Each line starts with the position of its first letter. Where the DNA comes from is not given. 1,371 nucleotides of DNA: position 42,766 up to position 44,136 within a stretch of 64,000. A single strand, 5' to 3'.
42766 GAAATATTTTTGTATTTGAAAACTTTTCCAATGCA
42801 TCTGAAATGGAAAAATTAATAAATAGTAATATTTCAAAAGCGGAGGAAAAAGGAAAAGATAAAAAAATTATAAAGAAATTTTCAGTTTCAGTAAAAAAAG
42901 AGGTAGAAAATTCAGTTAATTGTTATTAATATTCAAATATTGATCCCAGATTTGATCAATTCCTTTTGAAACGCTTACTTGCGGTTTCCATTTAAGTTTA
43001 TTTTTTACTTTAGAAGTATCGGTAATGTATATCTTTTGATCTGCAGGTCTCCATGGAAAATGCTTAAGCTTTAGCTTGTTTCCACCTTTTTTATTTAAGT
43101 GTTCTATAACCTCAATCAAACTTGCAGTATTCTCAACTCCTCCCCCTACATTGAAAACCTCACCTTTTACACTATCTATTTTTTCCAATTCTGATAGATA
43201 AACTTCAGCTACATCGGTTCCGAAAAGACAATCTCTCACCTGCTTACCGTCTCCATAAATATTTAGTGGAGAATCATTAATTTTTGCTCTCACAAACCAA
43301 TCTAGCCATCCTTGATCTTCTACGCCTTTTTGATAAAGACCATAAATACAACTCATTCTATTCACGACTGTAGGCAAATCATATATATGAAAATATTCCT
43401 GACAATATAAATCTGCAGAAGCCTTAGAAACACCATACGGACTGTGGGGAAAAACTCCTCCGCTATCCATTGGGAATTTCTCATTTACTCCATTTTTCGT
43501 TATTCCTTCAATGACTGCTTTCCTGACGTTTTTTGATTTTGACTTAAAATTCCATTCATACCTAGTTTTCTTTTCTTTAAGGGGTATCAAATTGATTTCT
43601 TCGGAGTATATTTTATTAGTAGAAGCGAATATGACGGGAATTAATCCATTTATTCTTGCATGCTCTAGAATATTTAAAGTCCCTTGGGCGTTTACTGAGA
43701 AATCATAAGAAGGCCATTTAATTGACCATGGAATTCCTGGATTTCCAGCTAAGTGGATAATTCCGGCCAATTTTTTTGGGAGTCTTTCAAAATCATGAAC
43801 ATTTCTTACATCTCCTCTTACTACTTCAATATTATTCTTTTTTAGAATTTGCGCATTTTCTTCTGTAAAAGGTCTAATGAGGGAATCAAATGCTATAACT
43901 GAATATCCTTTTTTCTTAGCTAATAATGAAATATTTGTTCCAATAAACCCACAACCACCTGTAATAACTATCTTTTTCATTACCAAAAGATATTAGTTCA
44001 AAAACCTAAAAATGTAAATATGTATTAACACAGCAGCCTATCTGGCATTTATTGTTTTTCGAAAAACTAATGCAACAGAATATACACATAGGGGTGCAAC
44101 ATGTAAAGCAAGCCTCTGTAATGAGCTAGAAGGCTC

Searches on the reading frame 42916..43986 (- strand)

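Call 35: search_protein_families(library=pfam, proteins=[window:42916-43986:-], max_evalue=0.001)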
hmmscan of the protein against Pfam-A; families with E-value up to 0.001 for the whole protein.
window:42916-43986:- (356 aa): 8 families
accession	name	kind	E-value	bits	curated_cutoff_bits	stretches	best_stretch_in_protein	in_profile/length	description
PF01370.27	Epimerase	-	6.3e-41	140.8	20.9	2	6-141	1-131/240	NAD dependent epimerase/dehydratase family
PF16363.11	GDP_Man_Dehyd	-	1e-40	140.7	27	2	179-345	148-331/332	GDP-mannose 4,6 dehydratase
PF01073.25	3Beta_HSD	-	8.8e-12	45.1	22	1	7-148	1-143/280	3-beta hydroxysteroid dehydrogenase/isomerase family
PF07993.18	NAD_binding_4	-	7.3e-09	35.6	20.1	1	48-224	58-212/258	Male sterility protein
PF02719.21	Polysacc_synt_2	-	1.6e-06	27.9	20.2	1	6-126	1-131/293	Polysaccharide biosynthesis protein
PF05368.20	NmrA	-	1.9e-06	28.1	27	1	4-78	3-75/298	NmrA-like family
PF04321.23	RmlD_sub_bind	-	0.00077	19.1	27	0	5-130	2-108/287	RmlD substrate binding domain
PF00106.31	adh_short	-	0.00098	19.1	26.6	0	4-73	1-71/195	short chain dehydrogenase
